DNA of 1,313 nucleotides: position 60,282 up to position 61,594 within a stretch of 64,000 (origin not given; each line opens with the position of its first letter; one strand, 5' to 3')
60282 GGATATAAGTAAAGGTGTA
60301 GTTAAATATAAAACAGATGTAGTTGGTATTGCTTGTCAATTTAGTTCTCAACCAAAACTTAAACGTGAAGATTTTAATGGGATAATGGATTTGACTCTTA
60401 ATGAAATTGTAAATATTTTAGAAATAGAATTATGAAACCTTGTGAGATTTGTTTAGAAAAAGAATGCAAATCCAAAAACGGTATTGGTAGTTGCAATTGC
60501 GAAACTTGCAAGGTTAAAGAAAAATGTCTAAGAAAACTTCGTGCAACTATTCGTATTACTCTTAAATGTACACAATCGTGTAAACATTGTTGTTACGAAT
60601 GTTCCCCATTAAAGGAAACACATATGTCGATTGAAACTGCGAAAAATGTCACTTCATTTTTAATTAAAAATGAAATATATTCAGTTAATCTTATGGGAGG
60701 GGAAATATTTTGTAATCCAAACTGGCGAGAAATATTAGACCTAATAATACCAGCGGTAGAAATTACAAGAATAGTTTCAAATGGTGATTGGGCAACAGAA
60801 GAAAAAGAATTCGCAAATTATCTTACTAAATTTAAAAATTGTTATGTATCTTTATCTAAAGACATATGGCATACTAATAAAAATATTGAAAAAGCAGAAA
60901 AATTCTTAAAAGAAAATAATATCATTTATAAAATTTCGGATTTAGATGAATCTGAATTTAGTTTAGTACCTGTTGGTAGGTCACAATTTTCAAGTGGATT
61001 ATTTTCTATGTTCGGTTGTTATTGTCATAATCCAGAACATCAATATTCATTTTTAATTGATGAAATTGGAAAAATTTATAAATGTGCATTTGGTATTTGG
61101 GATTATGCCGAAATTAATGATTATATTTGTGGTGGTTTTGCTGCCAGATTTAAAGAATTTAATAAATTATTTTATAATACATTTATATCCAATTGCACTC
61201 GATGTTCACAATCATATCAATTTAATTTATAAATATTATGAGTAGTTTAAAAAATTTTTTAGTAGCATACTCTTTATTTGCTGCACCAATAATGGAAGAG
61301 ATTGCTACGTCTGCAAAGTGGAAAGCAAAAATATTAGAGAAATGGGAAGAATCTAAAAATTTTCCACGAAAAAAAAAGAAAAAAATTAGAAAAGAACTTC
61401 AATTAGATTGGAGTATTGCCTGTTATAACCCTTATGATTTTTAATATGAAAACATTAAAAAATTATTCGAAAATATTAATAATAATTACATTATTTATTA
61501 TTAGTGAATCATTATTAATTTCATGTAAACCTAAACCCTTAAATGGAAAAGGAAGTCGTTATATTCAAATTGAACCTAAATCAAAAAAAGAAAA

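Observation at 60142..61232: Radical-SAM enzyme with extra Cys clusters, translationally coupled to small ORFs: candidate peptide- or nucleotide-modification cassette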

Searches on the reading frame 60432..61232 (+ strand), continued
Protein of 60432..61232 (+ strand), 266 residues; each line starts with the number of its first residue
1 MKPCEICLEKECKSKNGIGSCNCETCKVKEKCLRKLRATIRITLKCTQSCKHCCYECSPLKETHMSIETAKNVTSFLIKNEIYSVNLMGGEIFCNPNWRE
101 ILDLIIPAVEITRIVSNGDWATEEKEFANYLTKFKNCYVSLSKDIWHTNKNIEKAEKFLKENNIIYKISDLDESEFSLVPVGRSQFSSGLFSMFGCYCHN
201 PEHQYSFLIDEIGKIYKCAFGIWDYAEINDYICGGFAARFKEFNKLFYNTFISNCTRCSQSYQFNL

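Call 45: find_encoding_contigs(protein=P0025, flank=5000, max_places=2)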
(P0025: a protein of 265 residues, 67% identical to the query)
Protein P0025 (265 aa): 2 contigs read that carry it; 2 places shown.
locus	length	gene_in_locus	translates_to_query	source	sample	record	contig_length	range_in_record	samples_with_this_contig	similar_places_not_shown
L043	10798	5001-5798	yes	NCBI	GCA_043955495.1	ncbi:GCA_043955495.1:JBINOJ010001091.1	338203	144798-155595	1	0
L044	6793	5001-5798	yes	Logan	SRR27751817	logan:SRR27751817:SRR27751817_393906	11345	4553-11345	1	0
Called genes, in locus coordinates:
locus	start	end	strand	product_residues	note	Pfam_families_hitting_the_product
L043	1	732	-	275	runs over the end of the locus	PF06067:DUF932 (weak)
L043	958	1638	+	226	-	PF04542:Sigma70_r2, PF08281:Sigma70_r4_2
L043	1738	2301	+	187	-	-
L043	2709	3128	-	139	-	-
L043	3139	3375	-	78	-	PF00684:DnaJ_CXXCXGXG (weak)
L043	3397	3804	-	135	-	-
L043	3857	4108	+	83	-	-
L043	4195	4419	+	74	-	-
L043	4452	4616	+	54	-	-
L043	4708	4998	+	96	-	-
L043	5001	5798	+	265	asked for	PF04055:Radical_SAM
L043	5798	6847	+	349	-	PF09414:RNA_ligase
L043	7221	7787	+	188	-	-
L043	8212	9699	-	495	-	PF18760:ART-PolyVal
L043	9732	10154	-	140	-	-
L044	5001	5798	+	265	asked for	PF04055:Radical_SAM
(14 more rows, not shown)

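Call 53: find_related_loci(query=A4, collection=viral_contigs, flank=5000)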
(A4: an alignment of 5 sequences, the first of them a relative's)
Query A4 (265 aa) in viral_contigs; peptide patterns used: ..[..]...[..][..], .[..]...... (x = any residue, [..] = any of these).
43 stretches matched a pattern; 10 encode a relative of the query (tblastn E <= 1e-3); 10 distinct loci.
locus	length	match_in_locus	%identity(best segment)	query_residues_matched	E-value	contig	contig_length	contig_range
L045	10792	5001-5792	58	1-264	9e-110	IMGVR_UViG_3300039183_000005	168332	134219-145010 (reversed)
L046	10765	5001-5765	53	1-256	6e-90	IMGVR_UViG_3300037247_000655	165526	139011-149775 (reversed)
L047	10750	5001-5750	52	1-250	2e-88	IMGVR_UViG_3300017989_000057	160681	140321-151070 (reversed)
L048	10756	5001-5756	48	1-250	2e-83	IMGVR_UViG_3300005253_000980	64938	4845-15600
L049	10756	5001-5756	48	1-250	2e-83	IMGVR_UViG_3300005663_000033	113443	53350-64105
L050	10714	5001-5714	45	5-244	8e-70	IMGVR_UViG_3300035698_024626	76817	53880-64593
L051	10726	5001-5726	27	22-256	2e-23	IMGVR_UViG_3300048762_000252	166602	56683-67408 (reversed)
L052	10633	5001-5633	29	22-235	4e-21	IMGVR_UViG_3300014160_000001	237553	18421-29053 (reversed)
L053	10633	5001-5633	29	22-235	4e-21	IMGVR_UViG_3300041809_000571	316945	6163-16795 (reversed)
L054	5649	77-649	29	39-215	1e-14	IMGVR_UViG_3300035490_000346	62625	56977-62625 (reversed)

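Call 54: find_related_loci(query=A5, collection=viral_contigs, flank=5000)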
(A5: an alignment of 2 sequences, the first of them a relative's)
Query A5 (258 aa) in viral_contigs; peptide patterns used: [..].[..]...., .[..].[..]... (x = any residue, [..] = any of these).
118 stretches matched a pattern; 5 encode a relative of the query (tblastn E <= 1e-3); 5 distinct loci.
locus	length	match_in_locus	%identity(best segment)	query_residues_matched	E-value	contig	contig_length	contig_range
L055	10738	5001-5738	60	2-245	3e-102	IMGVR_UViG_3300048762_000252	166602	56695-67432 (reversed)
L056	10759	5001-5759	55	2-253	8e-94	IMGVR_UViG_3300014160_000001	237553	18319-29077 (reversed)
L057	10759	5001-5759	55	2-253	8e-94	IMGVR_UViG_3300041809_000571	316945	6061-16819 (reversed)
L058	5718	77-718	55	27-239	6e-78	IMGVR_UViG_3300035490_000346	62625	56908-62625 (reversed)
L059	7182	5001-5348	31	4-120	6e-13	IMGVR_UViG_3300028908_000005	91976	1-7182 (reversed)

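Call 56: find_encoding_contigs(protein=P0004, flank=10000, max_places=2)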
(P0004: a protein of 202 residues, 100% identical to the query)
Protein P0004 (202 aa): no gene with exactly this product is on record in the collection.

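Call 57: find_encoding_contigs(protein=window:60432-61232:+, flank=10000, max_places=2)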
Protein window:60432-61232:+ (266 aa): 2 contigs read that carry it; 1 place shown.
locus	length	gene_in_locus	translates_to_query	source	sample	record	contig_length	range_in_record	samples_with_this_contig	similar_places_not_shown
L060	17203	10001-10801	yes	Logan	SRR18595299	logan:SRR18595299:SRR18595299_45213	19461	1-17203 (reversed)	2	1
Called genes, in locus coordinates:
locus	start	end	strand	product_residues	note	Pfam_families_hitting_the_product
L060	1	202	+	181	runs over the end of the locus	-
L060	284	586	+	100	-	-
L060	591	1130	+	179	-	-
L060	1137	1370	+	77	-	-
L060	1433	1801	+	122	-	-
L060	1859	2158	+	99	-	-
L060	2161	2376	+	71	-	-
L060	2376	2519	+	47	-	-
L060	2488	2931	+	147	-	-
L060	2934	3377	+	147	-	-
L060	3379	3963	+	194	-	PF26211:Phage_phiTE_072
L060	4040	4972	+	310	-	-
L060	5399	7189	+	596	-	PF07953:Toxin_R_bind_N (weak), PF13385:Laminin_G_3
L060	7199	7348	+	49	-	-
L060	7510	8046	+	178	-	PF04542:Sigma70_r2 (weak)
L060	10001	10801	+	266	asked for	PF04055:Radical_SAM (weak)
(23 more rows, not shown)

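Call 66: search_protein_families(library=padloc, proteins=[window:60432-61232:+], max_evalue=0.01)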
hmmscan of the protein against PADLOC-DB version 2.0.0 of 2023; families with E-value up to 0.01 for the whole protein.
window:60432-61232:+ (266 aa): 2 families
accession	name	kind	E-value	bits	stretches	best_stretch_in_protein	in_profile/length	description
PDLC02903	pVip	-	3.3e-07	28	1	41-164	5-125/257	Viperins not associated with kinases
PDLC02904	pVip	-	9.4e-07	26.6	1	41-158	8-124/262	Viperins associated with kinases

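Call 68: fold_search(model_id=the predicted structure, library=viral)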
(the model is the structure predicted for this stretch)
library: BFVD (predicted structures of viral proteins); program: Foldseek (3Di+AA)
matches with E <= 10: 1023; with E <= 0.001: 39
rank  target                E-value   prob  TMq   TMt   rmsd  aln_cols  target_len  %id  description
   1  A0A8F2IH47            4.1e-09  1.00  0.54  0.57   6.4       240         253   22  (no name in the UniProt tables at hand)
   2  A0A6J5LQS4            3.0e-07  1.00  0.45  0.28   8.5       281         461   10  Radical_SAM domain containing protein [uncultured Caudovirales phage]
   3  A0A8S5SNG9            3.5e-07  1.00  0.55  0.53   6.6       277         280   16  Putative Fe-S oxidoreductase [Podoviridae sp. ctIKM86]
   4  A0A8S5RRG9            3.8e-07  1.00  0.43  0.29   8.9       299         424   14  Fe-S oxidoreductase [Podoviridae sp. ctXdu7]
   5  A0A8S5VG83            8.3e-07  1.00  0.45  0.34   9.5       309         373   14  Putative Fe-S oxidoreductase [Myoviridae sp. ctkfK18]
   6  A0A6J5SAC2            1.6e-06  1.00  0.54  0.46   7.3       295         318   16  4Fe4S-binding SPASM domain containing protein [uncultured Caudovirales phage]
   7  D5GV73                2.0e-06  1.00  0.38  0.36   9.6       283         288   13  Hypothetical phage protein (Radical SAM family) [Campylobacter phage CP220]
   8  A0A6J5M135            3.0e-06  1.00  0.46  0.34   9.3       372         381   11  Radical_SAM domain containing protein [uncultured Caudovirales phage]
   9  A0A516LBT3            3.8e-06  1.00  0.49  0.29   7.4       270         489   14  (no name in the UniProt tables at hand)
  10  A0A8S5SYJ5            1.8e-05  1.00  0.51  0.33   6.4       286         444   14  Radical SAM superfamily [Podoviridae sp. ctxqo3]
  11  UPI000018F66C         1.9e-05  1.00  0.43  0.41   9.5       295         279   10  (no name look-up for this kind of identifier)
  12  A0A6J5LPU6            2.2e-05  1.00  0.32  0.39   6.5       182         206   18  Radical SAM core domain-containing protein [uncultured Caudovirales phage]
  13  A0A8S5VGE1            2.5e-05  1.00  0.50  0.38   9.7       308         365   14  Fe-S oxidoreductase [Myoviridae sp. ctkfK18]
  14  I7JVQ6                3.0e-05  1.00  0.42  0.38   8.1       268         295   15  Radical SAM domain-containing protein [Campylobacter phage CP21]
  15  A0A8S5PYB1            3.0e-05  1.00  0.43  0.41   9.0       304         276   13  Radical SAM core domain-containing protein [Podoviridae sp. ctIlO27]
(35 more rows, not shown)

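Call 70: find_related_loci(query=A1, collection=metagenome_contigs, flank=6000)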
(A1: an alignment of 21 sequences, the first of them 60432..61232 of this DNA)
Query A1 (266 aa) in metagenome_contigs; peptide patterns used: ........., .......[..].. (x = any residue, [..] = any of these).
469 stretches matched a pattern; 224 encode a relative of the query (tblastn E <= 1e-3); the best 80 are kept; 80 distinct loci.
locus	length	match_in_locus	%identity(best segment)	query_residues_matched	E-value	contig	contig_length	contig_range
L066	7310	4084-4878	71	1-265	7e-135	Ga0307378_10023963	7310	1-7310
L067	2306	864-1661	68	1-266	2e-141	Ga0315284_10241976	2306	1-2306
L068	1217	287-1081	70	1-265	1e-144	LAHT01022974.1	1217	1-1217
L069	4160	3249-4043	67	1-265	3e-134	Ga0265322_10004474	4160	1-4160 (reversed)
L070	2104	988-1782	72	1-265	8e-139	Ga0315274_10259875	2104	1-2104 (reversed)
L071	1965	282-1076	72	1-265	2e-139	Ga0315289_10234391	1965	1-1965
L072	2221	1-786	70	5-266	4e-138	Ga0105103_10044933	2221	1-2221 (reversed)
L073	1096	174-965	68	1-264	8e-143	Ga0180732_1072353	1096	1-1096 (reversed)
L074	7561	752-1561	67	1-265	4e-129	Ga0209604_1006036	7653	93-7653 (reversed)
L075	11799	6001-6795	71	1-265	1e-127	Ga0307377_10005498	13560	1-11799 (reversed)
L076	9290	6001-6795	71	1-265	1e-127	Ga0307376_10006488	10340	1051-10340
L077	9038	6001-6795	68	1-265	2e-127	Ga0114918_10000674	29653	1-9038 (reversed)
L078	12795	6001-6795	65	1-265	1e-126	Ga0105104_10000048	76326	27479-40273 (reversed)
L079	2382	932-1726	69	1-265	6e-130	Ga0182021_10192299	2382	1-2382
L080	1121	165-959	66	1-265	2e-132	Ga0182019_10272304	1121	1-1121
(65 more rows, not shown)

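Call 83: search_protein_families(library=pfam, alignment_id=A1, max_evalue=0.01)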
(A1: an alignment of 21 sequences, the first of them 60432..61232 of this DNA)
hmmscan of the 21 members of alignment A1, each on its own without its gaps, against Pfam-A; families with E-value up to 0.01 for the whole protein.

A. member 1, window:60432-61232:+ (266 aa): 2 families
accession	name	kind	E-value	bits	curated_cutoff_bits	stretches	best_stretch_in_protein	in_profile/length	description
PF04055.27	Radical_SAM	-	7.5e-06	26.6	29.5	1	41-146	2-112/166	Radical SAM superfamily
PF13353.11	Fer4_12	-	0.0088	16.8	22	1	45-105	14-74/137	4Fe-4S single cluster domain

B. families by the number of members that match (of 21 scanned): 3 families
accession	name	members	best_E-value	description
PF04055.27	Radical_SAM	21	1.5e-11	Radical SAM superfamily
PF13353.11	Fer4_12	14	9.4e-06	4Fe-4S single cluster domain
PF14171.11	SpoIISA_toxin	1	0.0074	Toxin SpoIISA, type II toxin-antitoxin system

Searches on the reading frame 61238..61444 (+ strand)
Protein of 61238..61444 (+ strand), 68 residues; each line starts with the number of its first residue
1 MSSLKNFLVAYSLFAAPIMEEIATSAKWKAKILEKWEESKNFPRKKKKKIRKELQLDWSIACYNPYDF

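Call 3: search_protein_families(library=pfam, proteins=[window:61238-61444:+], max_evalue=1)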
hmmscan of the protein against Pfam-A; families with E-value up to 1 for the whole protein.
window:61238-61444:+ (68 aa): 1 family
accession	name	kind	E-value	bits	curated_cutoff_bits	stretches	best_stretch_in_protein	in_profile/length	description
PF02326.20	YMF19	-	0.039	15.2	22.6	1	7-51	19-62/84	Plant ATP synthase F0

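Call 5: search_protein_families(library=phrogs, proteins=[window:61238-61444:+], max_evalue=0.1)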
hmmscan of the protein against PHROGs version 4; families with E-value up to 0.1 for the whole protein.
window:61238-61444:+ (68 aa): 0 families

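Call 66: search_protein_families(library=padloc, proteins=[window:61238-61444:+], max_evalue=0.01)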
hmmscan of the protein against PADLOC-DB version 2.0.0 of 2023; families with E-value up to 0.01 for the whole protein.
window:61238-61444:+ (68 aa): 0 families
